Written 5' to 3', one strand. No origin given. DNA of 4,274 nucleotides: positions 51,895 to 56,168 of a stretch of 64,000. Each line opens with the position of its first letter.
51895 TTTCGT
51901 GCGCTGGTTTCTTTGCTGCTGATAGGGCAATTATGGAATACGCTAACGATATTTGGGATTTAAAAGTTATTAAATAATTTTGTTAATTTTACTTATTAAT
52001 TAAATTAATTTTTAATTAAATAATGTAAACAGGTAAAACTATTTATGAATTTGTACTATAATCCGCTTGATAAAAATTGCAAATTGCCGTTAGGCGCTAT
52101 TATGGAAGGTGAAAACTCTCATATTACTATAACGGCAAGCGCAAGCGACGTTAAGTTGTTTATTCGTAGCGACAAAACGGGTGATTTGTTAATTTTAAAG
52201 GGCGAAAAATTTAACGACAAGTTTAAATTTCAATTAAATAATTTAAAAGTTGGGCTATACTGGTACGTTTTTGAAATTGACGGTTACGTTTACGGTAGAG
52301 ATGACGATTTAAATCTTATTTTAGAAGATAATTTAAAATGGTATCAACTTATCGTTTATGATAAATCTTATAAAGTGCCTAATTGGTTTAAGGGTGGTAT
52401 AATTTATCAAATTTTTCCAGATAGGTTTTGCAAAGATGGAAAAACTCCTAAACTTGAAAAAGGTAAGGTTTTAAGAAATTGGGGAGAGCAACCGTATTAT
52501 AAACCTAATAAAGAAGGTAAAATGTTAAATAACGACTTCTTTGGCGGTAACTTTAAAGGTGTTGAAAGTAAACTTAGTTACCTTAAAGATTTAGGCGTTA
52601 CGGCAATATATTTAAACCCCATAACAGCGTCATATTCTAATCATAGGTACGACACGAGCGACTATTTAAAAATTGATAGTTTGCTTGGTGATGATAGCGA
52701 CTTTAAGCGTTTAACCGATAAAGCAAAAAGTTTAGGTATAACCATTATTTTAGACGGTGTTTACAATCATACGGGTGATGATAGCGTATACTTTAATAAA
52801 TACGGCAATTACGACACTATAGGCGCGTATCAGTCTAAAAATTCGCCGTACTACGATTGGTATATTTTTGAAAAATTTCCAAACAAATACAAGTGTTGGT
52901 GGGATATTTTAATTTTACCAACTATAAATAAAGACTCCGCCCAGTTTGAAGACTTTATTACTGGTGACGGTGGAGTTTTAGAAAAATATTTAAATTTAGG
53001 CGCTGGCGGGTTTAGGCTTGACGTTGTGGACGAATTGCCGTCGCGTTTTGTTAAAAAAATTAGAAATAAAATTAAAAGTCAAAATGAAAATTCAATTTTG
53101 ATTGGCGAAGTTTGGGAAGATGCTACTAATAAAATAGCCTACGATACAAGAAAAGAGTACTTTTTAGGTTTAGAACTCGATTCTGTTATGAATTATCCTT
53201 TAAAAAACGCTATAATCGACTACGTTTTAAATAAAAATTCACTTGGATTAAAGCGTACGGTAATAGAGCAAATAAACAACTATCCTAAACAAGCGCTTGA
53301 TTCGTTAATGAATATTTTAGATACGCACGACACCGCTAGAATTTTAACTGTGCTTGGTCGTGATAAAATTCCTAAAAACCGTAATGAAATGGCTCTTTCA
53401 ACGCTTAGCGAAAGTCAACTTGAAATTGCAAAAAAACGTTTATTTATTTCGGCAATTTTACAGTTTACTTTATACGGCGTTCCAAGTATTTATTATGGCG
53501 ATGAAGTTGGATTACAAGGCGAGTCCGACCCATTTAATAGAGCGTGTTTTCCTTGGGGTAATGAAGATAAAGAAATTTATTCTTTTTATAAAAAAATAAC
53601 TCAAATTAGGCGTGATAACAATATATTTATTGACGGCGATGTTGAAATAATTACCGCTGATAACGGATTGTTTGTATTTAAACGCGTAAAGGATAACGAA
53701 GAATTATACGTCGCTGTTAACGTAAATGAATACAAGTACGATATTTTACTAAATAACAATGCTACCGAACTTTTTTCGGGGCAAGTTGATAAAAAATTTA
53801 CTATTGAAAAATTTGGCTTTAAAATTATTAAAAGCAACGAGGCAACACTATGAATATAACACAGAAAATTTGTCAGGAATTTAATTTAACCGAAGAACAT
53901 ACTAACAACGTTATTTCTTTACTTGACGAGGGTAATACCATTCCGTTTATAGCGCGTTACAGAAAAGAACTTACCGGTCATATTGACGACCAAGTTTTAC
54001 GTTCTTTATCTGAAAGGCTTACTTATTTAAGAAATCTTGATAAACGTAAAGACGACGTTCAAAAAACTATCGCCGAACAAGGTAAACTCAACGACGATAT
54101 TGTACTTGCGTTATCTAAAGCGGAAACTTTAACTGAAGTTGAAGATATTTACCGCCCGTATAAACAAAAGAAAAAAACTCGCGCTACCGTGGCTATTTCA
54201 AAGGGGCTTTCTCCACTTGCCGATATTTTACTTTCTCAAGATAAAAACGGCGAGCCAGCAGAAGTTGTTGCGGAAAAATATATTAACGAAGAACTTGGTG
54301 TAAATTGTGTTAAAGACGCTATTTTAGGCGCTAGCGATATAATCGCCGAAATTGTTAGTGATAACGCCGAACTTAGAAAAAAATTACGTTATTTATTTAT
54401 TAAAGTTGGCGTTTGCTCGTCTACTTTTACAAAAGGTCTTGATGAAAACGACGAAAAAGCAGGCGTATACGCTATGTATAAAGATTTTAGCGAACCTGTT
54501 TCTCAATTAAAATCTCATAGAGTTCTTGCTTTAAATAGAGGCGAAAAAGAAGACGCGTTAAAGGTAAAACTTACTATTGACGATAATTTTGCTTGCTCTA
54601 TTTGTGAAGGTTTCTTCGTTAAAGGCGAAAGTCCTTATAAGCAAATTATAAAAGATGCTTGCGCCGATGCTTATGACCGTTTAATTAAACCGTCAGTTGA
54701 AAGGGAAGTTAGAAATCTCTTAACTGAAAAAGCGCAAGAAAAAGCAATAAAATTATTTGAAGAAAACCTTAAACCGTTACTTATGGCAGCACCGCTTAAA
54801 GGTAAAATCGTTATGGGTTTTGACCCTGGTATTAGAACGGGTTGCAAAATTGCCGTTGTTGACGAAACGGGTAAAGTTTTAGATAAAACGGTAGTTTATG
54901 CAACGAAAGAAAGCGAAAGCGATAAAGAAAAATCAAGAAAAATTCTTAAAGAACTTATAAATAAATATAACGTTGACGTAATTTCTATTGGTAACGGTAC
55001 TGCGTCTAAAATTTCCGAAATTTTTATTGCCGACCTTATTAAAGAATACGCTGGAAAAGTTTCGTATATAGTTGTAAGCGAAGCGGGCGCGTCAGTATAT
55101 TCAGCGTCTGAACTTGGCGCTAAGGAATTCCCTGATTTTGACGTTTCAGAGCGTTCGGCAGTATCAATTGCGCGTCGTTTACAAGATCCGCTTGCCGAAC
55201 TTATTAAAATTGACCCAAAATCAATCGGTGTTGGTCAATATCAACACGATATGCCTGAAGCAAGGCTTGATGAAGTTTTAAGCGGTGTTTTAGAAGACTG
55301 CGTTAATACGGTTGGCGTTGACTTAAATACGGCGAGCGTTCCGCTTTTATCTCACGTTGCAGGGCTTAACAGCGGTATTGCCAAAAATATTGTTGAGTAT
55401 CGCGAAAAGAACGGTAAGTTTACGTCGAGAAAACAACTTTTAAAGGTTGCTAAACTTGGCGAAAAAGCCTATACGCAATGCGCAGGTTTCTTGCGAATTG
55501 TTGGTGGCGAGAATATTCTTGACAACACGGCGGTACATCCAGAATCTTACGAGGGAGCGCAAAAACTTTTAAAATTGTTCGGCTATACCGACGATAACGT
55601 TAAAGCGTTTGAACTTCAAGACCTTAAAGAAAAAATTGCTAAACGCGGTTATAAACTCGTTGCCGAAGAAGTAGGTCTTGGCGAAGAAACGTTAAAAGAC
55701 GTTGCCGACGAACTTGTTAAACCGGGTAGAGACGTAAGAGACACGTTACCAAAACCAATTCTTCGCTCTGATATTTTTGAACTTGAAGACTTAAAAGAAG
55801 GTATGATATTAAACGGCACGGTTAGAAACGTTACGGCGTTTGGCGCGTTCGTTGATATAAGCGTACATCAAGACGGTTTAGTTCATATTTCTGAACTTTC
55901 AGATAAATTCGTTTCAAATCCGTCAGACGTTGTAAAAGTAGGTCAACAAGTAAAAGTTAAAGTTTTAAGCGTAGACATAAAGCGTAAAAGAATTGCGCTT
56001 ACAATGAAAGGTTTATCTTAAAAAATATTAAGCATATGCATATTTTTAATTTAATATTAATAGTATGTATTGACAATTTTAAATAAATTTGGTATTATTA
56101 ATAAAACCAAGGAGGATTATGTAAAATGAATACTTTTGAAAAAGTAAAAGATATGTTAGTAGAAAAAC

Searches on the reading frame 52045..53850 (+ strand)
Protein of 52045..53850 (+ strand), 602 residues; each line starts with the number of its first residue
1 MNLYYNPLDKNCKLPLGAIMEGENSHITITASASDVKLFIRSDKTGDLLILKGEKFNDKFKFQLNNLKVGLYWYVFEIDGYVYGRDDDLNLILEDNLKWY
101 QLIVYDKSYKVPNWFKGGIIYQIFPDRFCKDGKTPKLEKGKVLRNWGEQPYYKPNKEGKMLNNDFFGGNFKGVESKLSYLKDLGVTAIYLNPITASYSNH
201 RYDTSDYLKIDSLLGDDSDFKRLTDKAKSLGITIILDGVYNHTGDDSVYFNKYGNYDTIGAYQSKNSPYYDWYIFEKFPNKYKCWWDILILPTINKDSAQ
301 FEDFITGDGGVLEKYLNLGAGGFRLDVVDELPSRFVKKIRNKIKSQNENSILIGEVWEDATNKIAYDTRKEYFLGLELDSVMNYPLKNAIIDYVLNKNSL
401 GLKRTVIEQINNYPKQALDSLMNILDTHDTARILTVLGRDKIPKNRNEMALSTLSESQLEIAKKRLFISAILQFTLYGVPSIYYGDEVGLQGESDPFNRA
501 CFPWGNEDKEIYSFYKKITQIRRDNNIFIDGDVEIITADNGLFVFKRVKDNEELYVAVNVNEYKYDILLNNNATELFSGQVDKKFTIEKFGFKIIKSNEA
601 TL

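Call 76: search_protein_families(library=pfam, proteins=[window:52045-53850:+], max_evalue=0.0001)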
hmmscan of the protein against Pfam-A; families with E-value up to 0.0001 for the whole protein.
window:52045-53850:+ (602 aa): 2 families
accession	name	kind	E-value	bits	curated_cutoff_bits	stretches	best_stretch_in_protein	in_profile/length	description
PF00128.31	Alpha-amylase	-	3.7e-52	178.5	22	1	122-506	1-392/446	Alpha amylase, catalytic domain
PF22026.2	Alpha-amylase_C_2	-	9.3e-06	26.4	27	1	531-571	1-41/78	Alpha-amylase C-terminal domain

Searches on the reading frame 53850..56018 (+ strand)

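Call 76: search_protein_families(library=pfam, proteins=[window:53850-56018:+], max_evalue=0.0001)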
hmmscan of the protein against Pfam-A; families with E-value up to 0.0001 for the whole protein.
window:53850-56018:+ (723 aa): 9 families
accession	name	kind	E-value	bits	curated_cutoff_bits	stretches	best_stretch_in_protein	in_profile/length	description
PF16921.10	Tex_YqgF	-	1.1e-52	178.2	27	1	319-445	1-126/126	Tex protein YqgF-like domain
PF12836.13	HHH_3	-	3.7e-30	104.3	27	1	485-549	1-65/65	Helix-hairpin-helix motif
PF09371.15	Tex_N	-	3.3e-29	100.8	32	1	1-74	1-74/75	Tex-like protein N-terminal domain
PF22706.1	Tex_central_region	-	2.4e-27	96.5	27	1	137-303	6-178/178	Tex central region-like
PF00575.29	S1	-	5.7e-21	75.1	22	1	648-720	2-74/74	S1 RNA binding domain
PF17674.7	HHH_9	-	8.2e-18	65.5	23.1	1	555-630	1-70/70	HHH domain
PF14639.11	YqgF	-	2.1e-10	41.1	35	1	335-451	24-146/150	Holliday-junction resolvase-like of SPT6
PF23459.1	S1_RRP5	-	2.3e-09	38.1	27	1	648-711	1-64/72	RRP5 S1 domain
PF14635.12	HHH_7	-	2.9e-08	34.4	27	1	458-550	5-103/104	Helix-hairpin-helix motif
